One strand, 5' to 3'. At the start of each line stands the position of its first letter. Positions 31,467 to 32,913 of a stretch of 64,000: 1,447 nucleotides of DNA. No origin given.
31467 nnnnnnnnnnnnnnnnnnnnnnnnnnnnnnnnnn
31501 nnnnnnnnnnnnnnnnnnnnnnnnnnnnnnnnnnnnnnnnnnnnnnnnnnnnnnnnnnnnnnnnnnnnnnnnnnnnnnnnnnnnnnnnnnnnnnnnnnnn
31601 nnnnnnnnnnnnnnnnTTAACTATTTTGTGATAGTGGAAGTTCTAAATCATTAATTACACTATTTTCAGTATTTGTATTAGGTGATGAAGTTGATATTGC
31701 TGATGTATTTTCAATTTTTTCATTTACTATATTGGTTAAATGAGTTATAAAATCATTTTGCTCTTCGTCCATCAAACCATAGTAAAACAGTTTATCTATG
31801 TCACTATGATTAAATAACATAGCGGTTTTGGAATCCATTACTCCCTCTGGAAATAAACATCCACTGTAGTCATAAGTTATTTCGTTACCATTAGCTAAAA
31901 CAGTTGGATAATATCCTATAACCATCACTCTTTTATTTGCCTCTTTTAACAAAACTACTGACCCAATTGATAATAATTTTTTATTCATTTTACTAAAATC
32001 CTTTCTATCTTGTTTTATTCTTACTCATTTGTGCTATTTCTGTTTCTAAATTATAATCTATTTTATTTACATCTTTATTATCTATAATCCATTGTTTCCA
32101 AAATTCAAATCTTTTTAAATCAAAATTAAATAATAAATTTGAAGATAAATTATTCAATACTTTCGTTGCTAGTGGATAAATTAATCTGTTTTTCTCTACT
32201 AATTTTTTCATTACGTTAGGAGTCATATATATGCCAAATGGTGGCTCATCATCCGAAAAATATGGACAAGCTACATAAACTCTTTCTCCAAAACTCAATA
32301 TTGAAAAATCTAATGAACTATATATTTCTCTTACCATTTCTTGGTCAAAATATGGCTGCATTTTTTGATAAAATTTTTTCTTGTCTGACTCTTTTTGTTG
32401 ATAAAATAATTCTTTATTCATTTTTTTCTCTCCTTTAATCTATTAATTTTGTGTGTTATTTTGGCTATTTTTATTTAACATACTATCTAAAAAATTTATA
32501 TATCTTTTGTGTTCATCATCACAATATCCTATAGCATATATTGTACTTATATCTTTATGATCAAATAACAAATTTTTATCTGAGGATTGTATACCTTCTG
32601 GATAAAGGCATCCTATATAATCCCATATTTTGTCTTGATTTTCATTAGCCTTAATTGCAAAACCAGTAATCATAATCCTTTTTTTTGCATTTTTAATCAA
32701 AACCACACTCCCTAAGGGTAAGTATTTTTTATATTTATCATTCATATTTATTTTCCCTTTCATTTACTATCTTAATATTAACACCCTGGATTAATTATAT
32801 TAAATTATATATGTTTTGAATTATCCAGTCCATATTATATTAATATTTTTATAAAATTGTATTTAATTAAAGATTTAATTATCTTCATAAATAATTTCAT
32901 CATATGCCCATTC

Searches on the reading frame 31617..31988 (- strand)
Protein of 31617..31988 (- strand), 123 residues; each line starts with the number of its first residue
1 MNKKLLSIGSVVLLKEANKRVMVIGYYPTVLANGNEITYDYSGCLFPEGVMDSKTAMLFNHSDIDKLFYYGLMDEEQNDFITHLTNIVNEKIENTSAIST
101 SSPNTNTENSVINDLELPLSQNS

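Call 4: search_protein_families(library=pfam, proteins=[window:31617-31988:-], max_evalue=1)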
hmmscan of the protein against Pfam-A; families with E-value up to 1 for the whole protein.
window:31617-31988:- (123 aa): 2 families
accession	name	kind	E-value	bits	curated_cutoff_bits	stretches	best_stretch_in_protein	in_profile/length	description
PF13780.11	DUF4176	-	4.7e-24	84.7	25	1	5-80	1-74/74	Domain of unknown function (DUF4176)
PF14079.11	DUF4260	-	0.16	12.4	27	1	43-87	70-113/113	Domain of unknown function (DUF4260)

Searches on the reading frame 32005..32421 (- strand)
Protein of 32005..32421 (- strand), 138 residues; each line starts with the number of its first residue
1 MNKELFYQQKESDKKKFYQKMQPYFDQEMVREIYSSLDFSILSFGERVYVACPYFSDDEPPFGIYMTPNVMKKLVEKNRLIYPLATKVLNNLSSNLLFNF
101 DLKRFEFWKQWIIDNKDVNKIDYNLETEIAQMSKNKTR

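Call 4: search_protein_families(library=pfam, proteins=[window:32005-32421:-], max_evalue=1)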
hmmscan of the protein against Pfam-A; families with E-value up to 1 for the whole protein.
window:32005-32421:- (138 aa): 0 families

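Call 6: search_protein_families(library=ncbifam, proteins=[window:32005-32421:-], max_evalue=0.1)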
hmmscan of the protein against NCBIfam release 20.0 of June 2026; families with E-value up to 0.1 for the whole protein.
window:32005-32421:- (138 aa): 0 families

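Call 43: list_cluster_members(proteins=[P0001, window:32005-32421:-, window:34869-35198:-, window:35261-35875:-, window:36293-40900:-, window:32443-32763:-])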
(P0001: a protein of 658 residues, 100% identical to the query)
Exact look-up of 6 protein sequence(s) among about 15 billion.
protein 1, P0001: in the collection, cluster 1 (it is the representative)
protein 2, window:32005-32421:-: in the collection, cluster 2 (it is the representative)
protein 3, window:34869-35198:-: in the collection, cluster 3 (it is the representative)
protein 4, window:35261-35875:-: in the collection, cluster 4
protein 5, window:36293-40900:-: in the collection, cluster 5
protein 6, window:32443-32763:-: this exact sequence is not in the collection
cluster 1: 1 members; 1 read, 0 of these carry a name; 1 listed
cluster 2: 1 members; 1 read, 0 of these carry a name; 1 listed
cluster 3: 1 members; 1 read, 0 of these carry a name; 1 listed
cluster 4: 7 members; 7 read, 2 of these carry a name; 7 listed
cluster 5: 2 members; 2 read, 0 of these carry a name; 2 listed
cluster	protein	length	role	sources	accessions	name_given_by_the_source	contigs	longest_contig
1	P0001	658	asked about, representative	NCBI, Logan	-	-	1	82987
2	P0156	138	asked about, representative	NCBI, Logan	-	-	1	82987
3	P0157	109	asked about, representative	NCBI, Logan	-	-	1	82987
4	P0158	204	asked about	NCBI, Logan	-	-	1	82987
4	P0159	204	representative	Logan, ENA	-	-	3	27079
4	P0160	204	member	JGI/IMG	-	uncharacterized protein YukE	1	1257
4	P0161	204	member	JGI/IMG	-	uncharacterized protein YukE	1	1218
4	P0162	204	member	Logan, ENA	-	-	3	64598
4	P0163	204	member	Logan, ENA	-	-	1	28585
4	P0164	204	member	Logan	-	-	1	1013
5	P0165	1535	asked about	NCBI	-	-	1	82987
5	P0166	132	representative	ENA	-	-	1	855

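Call 95: search_solved_structures(query=A7, max_evalue=10)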
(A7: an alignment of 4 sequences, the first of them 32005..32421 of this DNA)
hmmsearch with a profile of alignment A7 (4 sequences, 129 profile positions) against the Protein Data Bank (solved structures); distinct sequences matched with E-value up to 10: 10.
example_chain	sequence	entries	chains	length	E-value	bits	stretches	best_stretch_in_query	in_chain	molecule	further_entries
8qai_A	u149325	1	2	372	0.0078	19.2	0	57-88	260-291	sc-CC-7-LI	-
2yo2_A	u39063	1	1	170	0.14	15.2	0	60-97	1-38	GENERAL CONTROL PROTEIN GCN4, PUTATIVE INNER MEMBRANE PROTEIN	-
2o6r_A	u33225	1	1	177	0.41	13.7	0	49-109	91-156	Variable lymphocyte receptor B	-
2odm_A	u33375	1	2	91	0.77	12.8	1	55-124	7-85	UPF0358 protein MW0995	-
6eno_A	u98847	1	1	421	1.5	11.9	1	39-128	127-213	Dehydratase family protein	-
7yyl_C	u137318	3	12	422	1.5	11.9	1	39-128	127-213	Dehydratase family protein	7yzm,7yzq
8gi1_A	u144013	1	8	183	1.5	11.8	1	47-101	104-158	Accessory protein Csx28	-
2yny_A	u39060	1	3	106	1.9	11.5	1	60-97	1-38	GENERAL CONTROL PROTEIN GCN4, PUTATIVE INNER MEMBRANE PROTEIN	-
7qve_s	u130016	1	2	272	2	11.5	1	46-75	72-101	Proteasome subunit beta type-5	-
6lk8_E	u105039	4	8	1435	9.3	9.3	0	65-115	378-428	outer Nup160 | Nup160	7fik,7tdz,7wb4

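Call 96: search_protein_families(library=pfam, alignment_id=A7, max_evalue=1)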
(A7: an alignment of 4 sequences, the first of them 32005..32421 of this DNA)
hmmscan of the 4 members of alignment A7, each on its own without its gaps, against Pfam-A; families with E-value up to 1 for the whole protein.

A. member 1, window:32005-32421:- (138 aa): 0 families

B. families by the number of members that match (of 4 scanned): 3 families
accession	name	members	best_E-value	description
PF12208.14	DUF3601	1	0.036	Domain of unknown function (DUF3601)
PF24966.2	Ig_TR130_2nd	1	0.04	TR130 second Ig-like domain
PF11923.13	NFACT-C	1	0.22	NFACT protein C-terminal domain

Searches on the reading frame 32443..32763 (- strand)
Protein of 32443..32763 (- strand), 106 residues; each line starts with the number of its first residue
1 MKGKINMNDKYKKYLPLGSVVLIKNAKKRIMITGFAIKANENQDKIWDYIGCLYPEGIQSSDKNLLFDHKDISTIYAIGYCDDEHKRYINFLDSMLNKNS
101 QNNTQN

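Call 4: search_protein_families(library=pfam, proteins=[window:32443-32763:-], max_evalue=1)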
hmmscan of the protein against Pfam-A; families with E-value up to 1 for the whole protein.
window:32443-32763:- (106 aa): 2 families
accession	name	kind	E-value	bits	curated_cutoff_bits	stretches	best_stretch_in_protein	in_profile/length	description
PF13780.11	DUF4176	-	2.6e-26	91.9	25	1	14-87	1-73/74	Domain of unknown function (DUF4176)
PF09764.15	Nt_Gln_amidase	-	0.023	14.7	27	1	17-69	27-80/184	N-terminal glutamine amidase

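Call 71: search_dna_similar(query=window:32443-32763:-, collection=plasmids, mode=protein, max_evalue=0.001, max_rows=25)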
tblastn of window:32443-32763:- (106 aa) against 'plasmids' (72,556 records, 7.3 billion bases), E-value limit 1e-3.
Records with a match: 15; places in all: 15; records where one place covers at least 80% of the query: 9.
Best place of each record, by identity: <60% 15.
By first word of the organism name: Bacillus 8; Clostridium 4; Enterococcus 2; Listeria 1.
By predicted mobility (MOB-suite, as given by PLSDB): non-mobilizable 13; conjugative 2.
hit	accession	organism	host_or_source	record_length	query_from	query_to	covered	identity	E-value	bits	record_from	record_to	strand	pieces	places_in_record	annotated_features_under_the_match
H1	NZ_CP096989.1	Clostridium felsineum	whole organism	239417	11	96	81%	42.5%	4e-15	76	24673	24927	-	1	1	DUF4176 domain-containing protein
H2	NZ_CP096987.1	Clostridium felsineum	whole organism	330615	11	96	81%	42.5%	4e-15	76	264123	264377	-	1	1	DUF4176 domain-containing protein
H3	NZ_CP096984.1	Clostridium felsineum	whole organism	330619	11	96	81%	42.5%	4e-15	76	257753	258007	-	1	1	DUF4176 domain-containing protein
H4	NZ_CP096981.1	Clostridium felsineum DSM 794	whole organism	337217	11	96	81%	42.5%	4e-15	76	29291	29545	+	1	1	DUF4176 domain-containing protein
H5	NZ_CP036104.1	Bacillus mycoides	cell culture,soil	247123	2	93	87%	37.0%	4e-13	71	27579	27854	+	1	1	DUF4176 domain-containing protein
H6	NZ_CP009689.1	Bacillus mycoides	soil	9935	2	93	87%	35.9%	3e-12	68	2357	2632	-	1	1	DUF4176 domain-containing protein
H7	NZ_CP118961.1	Bacillus mycoides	Soil,Type strain bacterial culture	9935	2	93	87%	35.9%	3e-12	68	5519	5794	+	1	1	DUF4176 domain-containing protein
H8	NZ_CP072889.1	Enterococcus raffinosus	stream/river surface water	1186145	2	89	83%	34.8%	1e-7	55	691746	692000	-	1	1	record has no annotation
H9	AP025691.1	Enterococcus sp. PLM3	Polyrhachis lamellidens,cell culture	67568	2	98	92%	30.7%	7e-8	56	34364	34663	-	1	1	type II secretion protein | hypothetical protein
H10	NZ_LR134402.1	Listeria monocytogenes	Homo sapiens,Vein blood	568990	12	84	69%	40.5%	2e-7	54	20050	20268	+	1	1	DUF4176 domain-containing protein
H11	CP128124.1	Bacillus cereus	bacterial isolate,pine forrest soil ...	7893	15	84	66%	38.0%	1e-7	55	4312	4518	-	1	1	DUF4176 domain-containing protein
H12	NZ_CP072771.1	Bacillus cereus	mixed culture,Bee Honey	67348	15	87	69%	34.2%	6e-8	56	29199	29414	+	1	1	DUF4176 domain-containing protein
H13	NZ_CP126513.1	Bacillus anthracis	Macrotermes natalensis colony ...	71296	15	87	69%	34.2%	6e-8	56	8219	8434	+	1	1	DUF4176 domain-containing protein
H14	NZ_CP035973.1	Bacillus mycoides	cell culture,soil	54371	15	87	69%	34.2%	6e-7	53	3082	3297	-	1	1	DUF4176 domain-containing protein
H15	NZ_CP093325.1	Bacillus sp. N5-665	whole organism,peat soil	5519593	12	67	53%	42.9%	2e-6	51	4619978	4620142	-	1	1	none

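Call 72: get_annotated_region(hit=H4, flank=12000)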
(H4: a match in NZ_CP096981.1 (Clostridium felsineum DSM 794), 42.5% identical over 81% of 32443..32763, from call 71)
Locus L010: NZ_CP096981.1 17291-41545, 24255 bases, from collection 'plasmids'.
description: Clostridium felsineum DSM 794 plasmid p337, complete sequence
organism: Clostridium felsineum DSM 794 (NCBI taxid 1121310)
taxonomy: Bacteria; Bacillota; Clostridia; Eubacteriales; Clostridiaceae; Clostridium; Clostridium felsineum; Clostridium felsineum DSM 794
host: -; source: whole organism; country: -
typing (MOB-suite, as given by PLSDB): non-mobilizable; replicon rep_cluster_994
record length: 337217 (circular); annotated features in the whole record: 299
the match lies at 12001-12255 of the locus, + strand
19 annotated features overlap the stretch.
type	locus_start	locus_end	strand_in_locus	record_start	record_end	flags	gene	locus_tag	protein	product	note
CDS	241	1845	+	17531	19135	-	-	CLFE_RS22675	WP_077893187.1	DUF1593 domain-containing protein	-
CDS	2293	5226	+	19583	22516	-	-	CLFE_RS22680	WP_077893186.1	beta-galactosidase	-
CDS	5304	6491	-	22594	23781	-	-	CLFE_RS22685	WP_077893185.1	sialidase family protein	-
CDS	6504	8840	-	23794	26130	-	-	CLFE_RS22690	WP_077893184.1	fibronectin type III domain-containing protein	-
CDS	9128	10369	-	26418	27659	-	-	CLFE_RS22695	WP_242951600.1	Nramp family divalent metal transporter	GO:0055085 - transmembrane transport [Evidence IEA]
CDS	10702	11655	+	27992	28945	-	-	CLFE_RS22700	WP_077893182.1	WXG100 family type VII secretion target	GO:0008150 - biological_process [Evidence IEA]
CDS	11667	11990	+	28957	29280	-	-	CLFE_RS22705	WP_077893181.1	hypothetical protein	-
CDS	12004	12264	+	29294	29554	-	-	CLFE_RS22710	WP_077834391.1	DUF4176 domain-containing protein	-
CDS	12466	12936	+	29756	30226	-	-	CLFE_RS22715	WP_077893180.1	GNAT family N-acetyltransferase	-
CDS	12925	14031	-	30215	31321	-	-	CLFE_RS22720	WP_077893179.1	endospore germination permease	GO:0009847 - spore germination [Evidence IEA]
CDS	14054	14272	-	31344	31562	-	-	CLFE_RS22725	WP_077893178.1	hypothetical protein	-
CDS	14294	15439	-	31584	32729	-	-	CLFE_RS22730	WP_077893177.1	Ger(x)C family spore germination protein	GO:0030436 - asexual sporulation [Evidence IEA]; GO:0009847 - spore germination [Evidence IEA]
CDS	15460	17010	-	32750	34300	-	-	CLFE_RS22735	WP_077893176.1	spore germination protein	GO:0009847 - spore germination [Evidence IEA]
CDS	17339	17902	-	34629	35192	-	-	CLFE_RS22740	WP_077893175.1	TetR/AcrR family transcriptional regulator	GO:0006355 - regulation of DNA-templated transcription [Evidence IEA]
CDS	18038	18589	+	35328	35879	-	-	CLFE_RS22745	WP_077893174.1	HXXEE domain-containing protein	-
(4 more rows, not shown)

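Call 73: get_annotated_region(hit=H10, flank=10000)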
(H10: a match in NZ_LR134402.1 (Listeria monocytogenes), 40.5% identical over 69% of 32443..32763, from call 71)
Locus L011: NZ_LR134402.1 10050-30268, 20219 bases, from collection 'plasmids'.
description: Listeria monocytogenes strain NCTC7974 plasmid 5, complete sequence
organism: Listeria monocytogenes (NCBI taxid 1639)
taxonomy: Bacteria; Bacillota; Bacilli; Bacillales; Listeriaceae; Listeria; Listeria monocytogenes
host: -; source: Homo sapiens,Vein blood; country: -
typing (MOB-suite, as given by PLSDB): non-mobilizable
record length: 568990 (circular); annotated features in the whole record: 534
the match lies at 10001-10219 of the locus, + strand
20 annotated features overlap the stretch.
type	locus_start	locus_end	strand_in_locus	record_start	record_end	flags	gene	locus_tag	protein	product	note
CDS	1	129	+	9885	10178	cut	-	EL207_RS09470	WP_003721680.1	WXG100 family type VII secretion target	-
CDS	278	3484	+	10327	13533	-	esaA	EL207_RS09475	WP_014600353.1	type VII secretion protein EsaA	-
CDS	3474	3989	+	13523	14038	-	essA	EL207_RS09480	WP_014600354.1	type VII secretion protein EssA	GO:0009306 - protein secretion [Evidence IEA]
CDS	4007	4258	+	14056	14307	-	-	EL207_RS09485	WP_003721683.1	EsaB/YukD family protein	-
CDS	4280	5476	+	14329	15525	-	essB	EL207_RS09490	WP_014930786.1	type VII secretion protein EssB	GO:0009306 - protein secretion [Evidence IEA]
CDS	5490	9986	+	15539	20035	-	essC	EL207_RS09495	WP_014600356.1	type VII secretion protein EssC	GO:0009306 - protein secretion [Evidence IEA]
CDS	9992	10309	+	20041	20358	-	-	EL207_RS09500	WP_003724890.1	DUF4176 domain-containing protein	-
CDS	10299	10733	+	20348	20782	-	-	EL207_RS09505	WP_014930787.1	hypothetical protein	-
CDS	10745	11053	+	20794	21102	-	-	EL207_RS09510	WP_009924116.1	hypothetical protein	-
CDS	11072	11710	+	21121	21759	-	-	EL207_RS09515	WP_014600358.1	hypothetical protein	-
CDS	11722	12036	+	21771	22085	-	-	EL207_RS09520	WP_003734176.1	hypothetical protein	-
CDS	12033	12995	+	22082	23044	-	-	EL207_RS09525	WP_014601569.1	hypothetical protein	-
CDS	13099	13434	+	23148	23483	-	-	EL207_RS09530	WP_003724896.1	hypothetical protein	-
CDS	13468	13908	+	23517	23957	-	-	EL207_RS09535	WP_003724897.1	hypothetical protein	-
CDS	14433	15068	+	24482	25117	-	-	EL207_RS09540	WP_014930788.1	hypothetical protein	-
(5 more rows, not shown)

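Call 74: get_annotated_region(hit=H5, flank=8000)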
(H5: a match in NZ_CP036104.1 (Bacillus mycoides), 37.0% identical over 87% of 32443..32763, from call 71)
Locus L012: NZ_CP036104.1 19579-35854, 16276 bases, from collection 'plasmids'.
description: Bacillus mycoides strain JAS391 plasmid unnamed3
organism: Bacillus mycoides (NCBI taxid 1405)
taxonomy: Bacteria; Bacillota; Bacilli; Bacillales; Bacillaceae; Bacillus; Bacillus mycoides
host: -; source: cell culture,soil; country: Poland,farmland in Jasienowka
typing (MOB-suite, as given by PLSDB): conjugative; relaxase MOBP; mating-pair formation MPF_T
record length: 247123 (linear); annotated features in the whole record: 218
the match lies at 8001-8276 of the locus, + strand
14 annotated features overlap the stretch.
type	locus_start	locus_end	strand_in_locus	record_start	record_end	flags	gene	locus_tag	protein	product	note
CDS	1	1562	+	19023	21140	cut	-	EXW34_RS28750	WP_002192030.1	penicillin-binding protein 2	GO:0009252 - peptidoglycan biosynthetic process [Evidence IEA]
CDS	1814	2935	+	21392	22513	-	tnpB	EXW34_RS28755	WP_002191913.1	IS200/IS605 family element RNA-guided endonuclease TnpB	-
CDS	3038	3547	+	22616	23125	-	lepB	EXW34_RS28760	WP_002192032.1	signal peptidase I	GO:0009306 - protein secretion [Evidence IEA]; GO:0006465 - signal peptide processing [Evidence IEA]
CDS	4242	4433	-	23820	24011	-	-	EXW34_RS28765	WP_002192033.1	hypothetical protein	-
CDS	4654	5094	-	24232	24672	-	-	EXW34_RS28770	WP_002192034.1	hypothetical protein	-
CDS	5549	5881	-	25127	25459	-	-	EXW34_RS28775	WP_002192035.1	nitrous oxide-stimulated promoter family protein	-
CDS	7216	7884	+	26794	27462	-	-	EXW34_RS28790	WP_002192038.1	hypothetical protein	-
CDS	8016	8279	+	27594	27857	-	-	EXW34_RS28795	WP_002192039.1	DUF4176 domain-containing protein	-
CDS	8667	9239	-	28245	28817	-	-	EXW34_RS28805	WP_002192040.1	tyrosine-type recombinase/integrase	GO:0015074 - DNA integration [Evidence IEA]; GO:0006310 - DNA recombination [Evidence IEA]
CDS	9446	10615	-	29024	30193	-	-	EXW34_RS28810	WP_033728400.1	DUF3994 domain-containing protein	-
CDS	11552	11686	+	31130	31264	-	-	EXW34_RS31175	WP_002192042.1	hypothetical protein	-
CDS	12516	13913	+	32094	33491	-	-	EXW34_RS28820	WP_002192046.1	M60 family metallopeptidase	-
CDS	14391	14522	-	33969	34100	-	-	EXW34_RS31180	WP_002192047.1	hypothetical protein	-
CDS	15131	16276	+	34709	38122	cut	-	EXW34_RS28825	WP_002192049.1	S-layer homology domain-containing protein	-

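Call 75: get_annotated_region(hit=H12, flank=8000)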
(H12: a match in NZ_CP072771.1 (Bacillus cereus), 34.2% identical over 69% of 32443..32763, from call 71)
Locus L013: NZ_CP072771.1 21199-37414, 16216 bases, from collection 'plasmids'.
description: Bacillus cereus strain BC07 plasmid pBC07-2, complete sequence
organism: Bacillus cereus (NCBI taxid 1396)
taxonomy: Bacteria; Bacillota; Bacilli; Bacillales; Bacillaceae; Bacillus; Bacillus cereus
host: -; source: mixed culture,Bee Honey; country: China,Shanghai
typing (MOB-suite, as given by PLSDB): non-mobilizable; replicon rep_cluster_1520,rep_cluster_1698
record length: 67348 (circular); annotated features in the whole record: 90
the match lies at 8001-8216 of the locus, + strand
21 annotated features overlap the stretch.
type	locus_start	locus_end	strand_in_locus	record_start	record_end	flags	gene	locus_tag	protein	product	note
CDS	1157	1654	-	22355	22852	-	-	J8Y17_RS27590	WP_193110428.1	protein phosphatase 2C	-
CDS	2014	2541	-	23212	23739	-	-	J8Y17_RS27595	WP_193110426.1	protein phosphatase 2C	-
CDS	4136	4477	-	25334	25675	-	-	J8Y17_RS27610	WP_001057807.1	YolD-like family protein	-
CDS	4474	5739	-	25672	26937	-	-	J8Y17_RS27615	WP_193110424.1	Y-family DNA polymerase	-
CDS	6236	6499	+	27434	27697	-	-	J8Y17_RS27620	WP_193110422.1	hypothetical protein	-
CDS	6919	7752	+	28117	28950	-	-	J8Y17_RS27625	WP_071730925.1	WXG100 family type VII secretion target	-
CDS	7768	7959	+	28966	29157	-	-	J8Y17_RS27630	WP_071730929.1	hypothetical protein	-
CDS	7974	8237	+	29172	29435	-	-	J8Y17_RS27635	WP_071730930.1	DUF4176 domain-containing protein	-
CDS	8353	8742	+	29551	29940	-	-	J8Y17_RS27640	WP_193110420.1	hypothetical protein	-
CDS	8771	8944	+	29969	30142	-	-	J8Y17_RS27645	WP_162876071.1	hypothetical protein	-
CDS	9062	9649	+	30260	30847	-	-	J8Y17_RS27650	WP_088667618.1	DUF3967 domain-containing protein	-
CDS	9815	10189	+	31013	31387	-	-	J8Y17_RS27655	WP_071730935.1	hypothetical protein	-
CDS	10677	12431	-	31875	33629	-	-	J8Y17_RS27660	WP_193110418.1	GW domain-containing glycosaminoglycan-binding protein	-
CDS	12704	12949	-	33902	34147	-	-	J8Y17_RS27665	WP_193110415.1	hypothetical protein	-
CDS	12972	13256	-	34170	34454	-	-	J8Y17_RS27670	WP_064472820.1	hypothetical protein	-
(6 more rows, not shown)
